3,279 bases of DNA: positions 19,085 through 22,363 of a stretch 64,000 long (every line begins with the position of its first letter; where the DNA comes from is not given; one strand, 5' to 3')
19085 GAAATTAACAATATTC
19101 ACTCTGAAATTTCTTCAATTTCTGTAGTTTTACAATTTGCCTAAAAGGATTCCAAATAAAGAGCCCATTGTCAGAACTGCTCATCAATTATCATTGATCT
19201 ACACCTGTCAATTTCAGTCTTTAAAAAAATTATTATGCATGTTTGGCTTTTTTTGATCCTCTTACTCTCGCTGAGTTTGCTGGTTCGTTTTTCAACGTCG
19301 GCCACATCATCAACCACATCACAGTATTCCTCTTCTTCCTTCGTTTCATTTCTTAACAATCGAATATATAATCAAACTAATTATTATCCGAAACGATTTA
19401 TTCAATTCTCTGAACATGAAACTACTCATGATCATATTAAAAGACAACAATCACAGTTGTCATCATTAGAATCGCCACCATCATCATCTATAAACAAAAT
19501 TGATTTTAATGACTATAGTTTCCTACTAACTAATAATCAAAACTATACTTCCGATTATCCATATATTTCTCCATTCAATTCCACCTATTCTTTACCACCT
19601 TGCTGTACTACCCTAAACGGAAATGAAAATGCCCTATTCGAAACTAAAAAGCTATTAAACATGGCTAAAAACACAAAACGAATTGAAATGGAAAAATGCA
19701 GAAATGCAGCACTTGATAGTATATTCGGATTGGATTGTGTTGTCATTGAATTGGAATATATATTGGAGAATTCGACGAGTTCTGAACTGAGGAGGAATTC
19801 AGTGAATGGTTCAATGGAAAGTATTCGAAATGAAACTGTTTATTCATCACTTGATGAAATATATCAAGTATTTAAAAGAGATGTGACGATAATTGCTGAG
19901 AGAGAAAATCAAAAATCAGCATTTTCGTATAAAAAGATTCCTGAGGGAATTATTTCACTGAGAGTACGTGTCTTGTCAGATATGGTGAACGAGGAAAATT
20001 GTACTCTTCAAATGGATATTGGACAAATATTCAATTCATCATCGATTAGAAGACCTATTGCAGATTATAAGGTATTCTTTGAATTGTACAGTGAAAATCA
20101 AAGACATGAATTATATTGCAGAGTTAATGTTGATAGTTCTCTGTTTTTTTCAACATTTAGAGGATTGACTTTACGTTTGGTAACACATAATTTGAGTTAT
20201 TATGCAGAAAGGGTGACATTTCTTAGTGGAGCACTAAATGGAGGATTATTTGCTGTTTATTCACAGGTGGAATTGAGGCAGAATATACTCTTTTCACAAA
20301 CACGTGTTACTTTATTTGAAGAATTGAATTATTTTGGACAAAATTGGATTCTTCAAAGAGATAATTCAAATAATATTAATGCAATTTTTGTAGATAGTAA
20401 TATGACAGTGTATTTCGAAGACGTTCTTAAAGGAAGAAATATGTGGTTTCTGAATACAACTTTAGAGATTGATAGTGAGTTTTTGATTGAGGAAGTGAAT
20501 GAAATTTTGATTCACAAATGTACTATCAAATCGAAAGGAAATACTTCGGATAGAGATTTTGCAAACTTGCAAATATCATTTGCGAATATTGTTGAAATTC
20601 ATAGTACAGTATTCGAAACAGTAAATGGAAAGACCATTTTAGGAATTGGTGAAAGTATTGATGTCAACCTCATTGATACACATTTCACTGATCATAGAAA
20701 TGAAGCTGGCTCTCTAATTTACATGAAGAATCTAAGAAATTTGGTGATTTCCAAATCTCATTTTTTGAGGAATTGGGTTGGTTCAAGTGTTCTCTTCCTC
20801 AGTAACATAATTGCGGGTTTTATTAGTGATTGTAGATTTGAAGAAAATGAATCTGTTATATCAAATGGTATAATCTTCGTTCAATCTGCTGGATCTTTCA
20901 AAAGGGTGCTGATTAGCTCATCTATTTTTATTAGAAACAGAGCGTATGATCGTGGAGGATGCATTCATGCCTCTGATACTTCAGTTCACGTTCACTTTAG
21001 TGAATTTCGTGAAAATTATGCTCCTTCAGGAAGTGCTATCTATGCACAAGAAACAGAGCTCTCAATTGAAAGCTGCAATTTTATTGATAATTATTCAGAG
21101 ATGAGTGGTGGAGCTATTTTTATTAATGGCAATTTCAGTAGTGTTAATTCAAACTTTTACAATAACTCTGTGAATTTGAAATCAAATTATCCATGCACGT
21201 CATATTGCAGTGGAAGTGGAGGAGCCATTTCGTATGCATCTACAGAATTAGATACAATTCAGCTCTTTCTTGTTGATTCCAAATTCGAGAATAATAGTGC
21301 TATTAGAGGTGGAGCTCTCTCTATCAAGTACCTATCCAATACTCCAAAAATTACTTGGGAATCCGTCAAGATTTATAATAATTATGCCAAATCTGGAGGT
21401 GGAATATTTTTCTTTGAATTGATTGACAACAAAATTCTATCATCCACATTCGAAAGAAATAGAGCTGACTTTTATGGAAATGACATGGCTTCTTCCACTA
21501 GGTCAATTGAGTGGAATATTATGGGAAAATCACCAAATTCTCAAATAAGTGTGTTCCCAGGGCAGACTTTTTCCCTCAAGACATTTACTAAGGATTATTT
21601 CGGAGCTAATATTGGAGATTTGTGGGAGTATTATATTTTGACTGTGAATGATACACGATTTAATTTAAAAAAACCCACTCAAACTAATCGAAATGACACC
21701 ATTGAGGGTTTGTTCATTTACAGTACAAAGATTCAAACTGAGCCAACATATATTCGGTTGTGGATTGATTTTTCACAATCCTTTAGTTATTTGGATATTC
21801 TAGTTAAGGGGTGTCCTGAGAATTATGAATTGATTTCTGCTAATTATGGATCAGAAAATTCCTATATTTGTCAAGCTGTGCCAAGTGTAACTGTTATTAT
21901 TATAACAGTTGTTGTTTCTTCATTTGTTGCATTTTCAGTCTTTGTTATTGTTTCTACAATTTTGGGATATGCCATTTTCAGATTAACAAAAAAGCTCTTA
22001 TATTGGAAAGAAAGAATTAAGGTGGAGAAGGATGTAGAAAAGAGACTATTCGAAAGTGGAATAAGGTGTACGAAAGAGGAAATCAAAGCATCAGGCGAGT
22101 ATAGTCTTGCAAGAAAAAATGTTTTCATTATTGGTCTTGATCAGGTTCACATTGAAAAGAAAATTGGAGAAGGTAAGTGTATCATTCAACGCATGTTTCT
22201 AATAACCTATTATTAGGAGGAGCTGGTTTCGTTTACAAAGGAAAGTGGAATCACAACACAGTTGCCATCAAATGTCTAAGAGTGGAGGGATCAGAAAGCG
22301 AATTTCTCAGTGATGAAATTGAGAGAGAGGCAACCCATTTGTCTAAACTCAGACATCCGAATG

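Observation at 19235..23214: Second receptor-like kinase with a parallel beta-helix (GGA[IL]-repeat, chlamydial PMP-like) ectodomain; intron splits the ATP-binding Gly loop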

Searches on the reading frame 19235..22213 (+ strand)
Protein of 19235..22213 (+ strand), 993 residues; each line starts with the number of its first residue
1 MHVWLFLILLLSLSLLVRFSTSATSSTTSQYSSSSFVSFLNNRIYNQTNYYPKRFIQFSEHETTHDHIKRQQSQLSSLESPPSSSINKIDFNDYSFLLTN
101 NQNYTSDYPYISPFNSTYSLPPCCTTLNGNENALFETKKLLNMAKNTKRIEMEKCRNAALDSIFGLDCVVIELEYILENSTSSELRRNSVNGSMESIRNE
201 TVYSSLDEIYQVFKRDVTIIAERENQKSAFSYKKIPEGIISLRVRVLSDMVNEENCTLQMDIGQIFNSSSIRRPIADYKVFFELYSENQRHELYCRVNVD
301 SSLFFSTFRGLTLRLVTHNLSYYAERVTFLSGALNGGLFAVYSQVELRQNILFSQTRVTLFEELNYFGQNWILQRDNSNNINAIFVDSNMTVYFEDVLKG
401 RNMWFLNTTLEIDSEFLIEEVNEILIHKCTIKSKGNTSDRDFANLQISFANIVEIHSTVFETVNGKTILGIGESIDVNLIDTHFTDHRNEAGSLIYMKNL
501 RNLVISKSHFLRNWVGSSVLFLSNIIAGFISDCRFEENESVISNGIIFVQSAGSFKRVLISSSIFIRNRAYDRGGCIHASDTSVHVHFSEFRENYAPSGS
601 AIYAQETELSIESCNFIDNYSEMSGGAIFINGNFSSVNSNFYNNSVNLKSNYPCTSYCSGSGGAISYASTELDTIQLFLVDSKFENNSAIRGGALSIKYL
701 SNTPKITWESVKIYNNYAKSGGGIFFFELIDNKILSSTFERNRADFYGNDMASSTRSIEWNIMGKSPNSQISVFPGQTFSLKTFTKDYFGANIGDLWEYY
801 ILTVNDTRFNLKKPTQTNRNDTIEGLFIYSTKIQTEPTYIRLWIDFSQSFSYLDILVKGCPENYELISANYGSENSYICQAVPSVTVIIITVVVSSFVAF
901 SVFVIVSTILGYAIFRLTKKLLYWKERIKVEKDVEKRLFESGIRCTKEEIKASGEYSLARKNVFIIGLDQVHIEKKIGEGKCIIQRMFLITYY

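Call 6: find_homologous_proteins(query=window:19235-22162:+, max_evalue=0.001)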
Query seq(976 aa) (976 aa): 1 proteins with E <= 0.001 among 8000 candidates.
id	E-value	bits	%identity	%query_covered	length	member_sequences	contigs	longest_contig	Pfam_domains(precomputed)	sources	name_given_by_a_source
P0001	0.0e+0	1848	100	85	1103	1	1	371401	PF07714.24,PF00069.32,PF02415.24,PF17667.8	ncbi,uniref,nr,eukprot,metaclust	ncbi:predicted protein [Naegleria gruberi]|uniref:Predicted protein n=1 Tax=Naegleria gruberi TaxID=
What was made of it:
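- Tried and rejected: find_homologous_proteins with the ectodomain returned only the gene itself (call 6).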

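Call 18: search_protein_representatives(protein=window:19235-21889:+)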
Query: 885 residues. Proteins with E-value up to 0.001 (for the whole library): 3825; up to 1e-10: 456; up to 1e-30: 9. The best 150 are listed.
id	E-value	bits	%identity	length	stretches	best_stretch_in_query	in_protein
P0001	0.0e+00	1651.2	100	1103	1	143-885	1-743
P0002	2.5e-100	353.4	35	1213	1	103-884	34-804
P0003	8.2e-50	186.3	30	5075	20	519-752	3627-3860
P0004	2.2e-49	184.8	31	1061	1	399-881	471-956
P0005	1.3e-43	165.7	35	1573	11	475-723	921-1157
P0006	3.6e-40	154.4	31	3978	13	490-723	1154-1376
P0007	2.4e-36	141.7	32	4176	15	478-650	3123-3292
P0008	1.7e-33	132.3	30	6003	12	525-749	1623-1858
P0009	6.6e-31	123.7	31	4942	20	477-647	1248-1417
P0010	2.1e-30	122.0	28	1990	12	495-646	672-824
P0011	1.4e-29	119.3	31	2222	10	520-645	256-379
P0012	4.9e-28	114.2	32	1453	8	557-748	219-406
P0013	9.1e-28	113.3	28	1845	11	463-630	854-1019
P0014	1.9e-27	112.3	31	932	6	473-750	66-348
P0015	2.8e-27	111.7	32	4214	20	529-647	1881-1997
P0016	1.2e-26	109.6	30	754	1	382-884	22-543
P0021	8.7e-25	103.5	37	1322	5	535-657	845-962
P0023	1.0e-24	103.2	33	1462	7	490-745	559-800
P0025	2.2e-24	102.2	29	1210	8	560-761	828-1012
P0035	1.5e-22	96.1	35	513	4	509-651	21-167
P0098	1.9e-17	79.2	36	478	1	679-884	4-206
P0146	1.3e-15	73.1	33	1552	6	662-752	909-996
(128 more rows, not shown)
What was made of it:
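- phmmer finds 3825 relatives, the non-family ones matching aa about 470-750 many times each (call 18).
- Tried and rejected: The paralogues came from the exhaustive phmmer search instead (call 18).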

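Call 21: list_cluster_members(proteins=[P0002, P0004, P0016, P0098, P0003, P0005, P0006, P0014, P0035, P0012])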
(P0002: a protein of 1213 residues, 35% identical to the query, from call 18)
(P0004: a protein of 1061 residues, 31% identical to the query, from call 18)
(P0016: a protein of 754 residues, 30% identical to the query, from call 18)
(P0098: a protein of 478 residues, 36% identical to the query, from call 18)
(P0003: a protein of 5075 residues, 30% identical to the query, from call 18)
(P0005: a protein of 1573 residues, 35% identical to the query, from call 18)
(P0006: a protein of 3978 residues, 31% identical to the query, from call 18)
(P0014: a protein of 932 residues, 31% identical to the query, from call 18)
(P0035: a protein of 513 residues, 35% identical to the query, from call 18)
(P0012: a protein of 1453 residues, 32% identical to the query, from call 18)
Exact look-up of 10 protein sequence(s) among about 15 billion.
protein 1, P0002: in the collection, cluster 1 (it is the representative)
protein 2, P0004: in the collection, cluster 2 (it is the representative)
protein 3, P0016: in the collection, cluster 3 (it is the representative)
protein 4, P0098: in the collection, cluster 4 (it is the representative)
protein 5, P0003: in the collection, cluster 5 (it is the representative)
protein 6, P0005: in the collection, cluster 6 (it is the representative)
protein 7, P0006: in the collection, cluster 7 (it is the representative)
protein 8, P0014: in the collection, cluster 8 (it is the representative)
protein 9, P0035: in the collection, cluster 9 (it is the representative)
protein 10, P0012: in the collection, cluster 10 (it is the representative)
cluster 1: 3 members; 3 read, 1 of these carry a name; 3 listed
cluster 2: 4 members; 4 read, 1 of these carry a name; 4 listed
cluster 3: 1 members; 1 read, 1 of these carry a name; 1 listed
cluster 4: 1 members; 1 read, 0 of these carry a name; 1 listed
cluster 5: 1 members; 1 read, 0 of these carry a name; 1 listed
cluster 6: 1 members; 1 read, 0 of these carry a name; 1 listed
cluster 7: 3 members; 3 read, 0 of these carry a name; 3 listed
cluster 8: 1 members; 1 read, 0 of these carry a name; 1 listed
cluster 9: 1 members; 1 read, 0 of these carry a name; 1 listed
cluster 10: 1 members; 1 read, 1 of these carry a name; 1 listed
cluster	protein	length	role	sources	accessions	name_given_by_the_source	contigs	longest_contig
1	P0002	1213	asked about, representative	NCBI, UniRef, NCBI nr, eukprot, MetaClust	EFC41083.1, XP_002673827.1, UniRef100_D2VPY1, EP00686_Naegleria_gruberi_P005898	hypothetical protein NAEGRDRAFT_80827 [Naegleria gruberi] | Protein kinase domain-containing protein n=1 Tax=Naegleria gruberi TaxID=5762 ... | uncharacterized protein NAEGRDRAFT_80827 [Naegleria gruberi]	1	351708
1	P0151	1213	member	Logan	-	-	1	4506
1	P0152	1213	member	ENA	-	-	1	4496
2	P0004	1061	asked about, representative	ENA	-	-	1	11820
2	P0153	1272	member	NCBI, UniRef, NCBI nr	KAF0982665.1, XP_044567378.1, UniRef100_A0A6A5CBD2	hypothetical protein FDP41_011595 [Naegleria fowleri] | Protein kinase domain-containing protein n=1 Tax=Naegleria fowleri TaxID=5763 ... | uncharacterized protein FDP41_011595 [Naegleria fowleri]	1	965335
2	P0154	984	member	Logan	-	-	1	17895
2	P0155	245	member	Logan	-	-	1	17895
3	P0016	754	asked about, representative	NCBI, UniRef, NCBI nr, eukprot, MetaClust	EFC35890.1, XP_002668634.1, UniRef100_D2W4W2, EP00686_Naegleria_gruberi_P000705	predicted protein [Naegleria gruberi] | Predicted protein n=1 Tax=Naegleria gruberi TaxID=5762 RepID=D2W4W2_NAEGR | uncharacterized protein NAEGRDRAFT_76450 [Naegleria gruberi]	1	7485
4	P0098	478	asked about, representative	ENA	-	-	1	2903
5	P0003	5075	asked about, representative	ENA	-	-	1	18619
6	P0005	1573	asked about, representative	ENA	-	-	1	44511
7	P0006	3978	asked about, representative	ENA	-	-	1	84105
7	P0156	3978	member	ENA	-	-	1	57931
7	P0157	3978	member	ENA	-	-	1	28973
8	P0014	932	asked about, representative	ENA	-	-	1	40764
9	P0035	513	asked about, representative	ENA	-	-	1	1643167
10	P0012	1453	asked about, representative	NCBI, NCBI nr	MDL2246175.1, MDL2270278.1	hypothetical protein LJB96_01005 [Methanobrevibacter sp. OttesenSCG-928-K11] | hypothetical protein [Methanobrevibacter sp. OttesenSCG-928-K11]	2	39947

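Call 32: list_cluster_members(proteins=[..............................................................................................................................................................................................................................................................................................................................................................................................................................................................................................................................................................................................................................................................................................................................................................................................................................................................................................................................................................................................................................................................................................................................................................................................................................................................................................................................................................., window:19235-22213:+, P0001])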
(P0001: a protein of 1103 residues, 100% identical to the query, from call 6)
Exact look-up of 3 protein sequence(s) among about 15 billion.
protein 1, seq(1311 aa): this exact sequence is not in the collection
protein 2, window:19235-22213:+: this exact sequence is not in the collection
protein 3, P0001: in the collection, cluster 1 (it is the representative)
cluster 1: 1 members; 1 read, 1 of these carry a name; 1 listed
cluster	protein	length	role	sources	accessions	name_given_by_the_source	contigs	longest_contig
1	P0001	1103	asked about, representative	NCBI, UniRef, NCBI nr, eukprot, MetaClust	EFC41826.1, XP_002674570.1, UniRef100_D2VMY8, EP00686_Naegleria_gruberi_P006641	predicted protein [Naegleria gruberi] | Predicted protein n=1 Tax=Naegleria gruberi TaxID=5762 RepID=D2VMY8_NAEGR | uncharacterized protein NAEGRDRAFT_70310 [Naegleria gruberi]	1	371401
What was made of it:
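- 100% match to N. gruberi XP_002674570 (calls 6, 32). The exact 1311-aa product is not in the 15-billion-protein collection (call 32). No cDNA was available for this gene (call 32).
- Tried and rejected: An exact look-up of the 1311-aa product and of the unspliced ORF found no transcript-derived copy (call 32).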

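Call 33: find_encoding_contigs(protein=P0002, flank=3000, max_places=4)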
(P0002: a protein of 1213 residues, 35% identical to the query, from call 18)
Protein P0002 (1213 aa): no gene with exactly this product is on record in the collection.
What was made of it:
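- Tried and rejected: A look-up of P0002 as a gene failed (call 33).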

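Call 34: find_encoding_contigs(protein=P0151, flank=3000, max_places=4)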
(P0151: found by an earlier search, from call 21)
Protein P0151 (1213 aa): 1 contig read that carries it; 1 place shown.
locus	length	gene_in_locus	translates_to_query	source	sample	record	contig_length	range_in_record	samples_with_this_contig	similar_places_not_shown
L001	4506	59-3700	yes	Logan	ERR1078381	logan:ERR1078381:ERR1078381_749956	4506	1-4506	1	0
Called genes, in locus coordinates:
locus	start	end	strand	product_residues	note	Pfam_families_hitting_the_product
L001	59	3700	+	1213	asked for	PF02415:Chlam_PMP (faint), PF00069:Pkinase, PF07714:PK_Tyr_Ser-Thr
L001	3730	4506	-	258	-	?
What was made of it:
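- Paralogue P0002 is also seen in Logan and ENA assemblies (calls 21, 32, 34).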

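Call 35: find_encoding_contigs(protein=P0004, flank=4000, max_places=4)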
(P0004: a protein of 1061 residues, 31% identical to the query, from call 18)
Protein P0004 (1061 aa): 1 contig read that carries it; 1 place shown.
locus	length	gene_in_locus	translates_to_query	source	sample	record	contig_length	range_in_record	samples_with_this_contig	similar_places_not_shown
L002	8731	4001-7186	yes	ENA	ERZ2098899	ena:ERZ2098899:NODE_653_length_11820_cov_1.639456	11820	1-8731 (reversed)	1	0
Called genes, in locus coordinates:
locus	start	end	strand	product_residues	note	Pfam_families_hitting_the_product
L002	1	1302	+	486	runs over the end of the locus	PF02535:Zip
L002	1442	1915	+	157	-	PF23322:PPIase_AIP (weak), PF00254:FKBP_C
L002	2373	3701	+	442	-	-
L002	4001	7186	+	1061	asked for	PF02415:Chlam_PMP (faint)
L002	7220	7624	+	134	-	PF00069:Pkinase, PF07714:PK_Tyr_Ser-Thr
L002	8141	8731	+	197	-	?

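Call 43: predict_structure(alignment_id=A3)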
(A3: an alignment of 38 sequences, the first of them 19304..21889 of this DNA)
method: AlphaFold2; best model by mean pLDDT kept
length: 862 residues; sequences in the alignment: 38
mean_pLDDT: 71.4   pTM: 0.62
mean pLDDT of the five models: 71.4, 70.5, 69.2, 68.1, 68.0
residues with pLDDT >= 90: 261; 70-90: 259; 50-70: 131; < 50: 211
segments of 3 or more residues with pLDDT < 50: 1-111, 116-118, 280-358, 787-789, 791-796
pLDDT, mean of each block of 10 residues (from residue 1): 33 29 32 33 33 34 30 30 34 39 42 49 66 69 71 74 52 68 87 84 66 75 75 78 66 67 69 64 39 36 30 30 29 33 35 45 72 73 89 88 93 72 94 92 89 97 93 96 98 96 97 94 92 90 97 95 98 97 97 97 96 98 80 79 88 93 97 88 92 94 78 85 87 74 70 83 78 60 53 55 80 81 74 89 83 86 67
secondary structure, 60 per line:
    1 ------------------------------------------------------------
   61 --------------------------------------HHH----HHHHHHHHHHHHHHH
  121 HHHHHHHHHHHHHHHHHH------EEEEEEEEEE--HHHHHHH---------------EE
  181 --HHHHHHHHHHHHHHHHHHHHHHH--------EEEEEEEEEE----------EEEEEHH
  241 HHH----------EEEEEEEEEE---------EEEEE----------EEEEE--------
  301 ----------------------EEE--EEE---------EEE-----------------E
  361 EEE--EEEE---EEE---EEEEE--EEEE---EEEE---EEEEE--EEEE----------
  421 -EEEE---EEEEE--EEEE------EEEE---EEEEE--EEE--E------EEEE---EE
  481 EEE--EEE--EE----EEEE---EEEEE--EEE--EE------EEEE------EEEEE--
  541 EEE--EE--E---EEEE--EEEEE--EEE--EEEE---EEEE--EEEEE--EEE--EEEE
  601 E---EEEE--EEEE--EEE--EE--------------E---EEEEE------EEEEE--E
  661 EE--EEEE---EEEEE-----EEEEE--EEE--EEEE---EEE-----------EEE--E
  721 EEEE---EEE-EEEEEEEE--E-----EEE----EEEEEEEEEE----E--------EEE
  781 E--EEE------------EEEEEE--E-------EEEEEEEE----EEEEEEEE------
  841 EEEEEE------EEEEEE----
elements in order (helices of 4 or more, strands of 3 or more residues): H106-138 E145-154 H157-163 H183-205 E214-223 E234-238 H239-243 E254-263 E273-277 E288-292 E323-325 E328-330 E340-342 E360-363 E366-369 E373-375 E379-383 E386-389 E393-396 E400-404 E407-410 E422-425 E429-433 E436-439 E446-449 E453-457 E460-462 E472-475 E479-483 E486-488 E497-500 E504-508 E511-513 E524-527 E534-538 E541-543 E554-557 E560-564 E567-569 E572-575 E579-582 E585-589 E592-594 E597-601 E605-608 E611-614 E617-619 E642-646 E653-657 E660-662 E665-668 E672-676 E682-686 E689-691 E694-697 E701-703 E715-717 E720-724 E728-730 E732-739 E748-750 E755-764 E778-781 E784-786 E799-804 E815-822 E827-834 E841-846 E853-858
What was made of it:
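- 19619..20143 (+): N-terminal alpha/beta domain (aa about 129-303) of unknown fold family, specific to the Naegleria family. AF2 pLDDT 65-87 with helices and strands (call 43).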
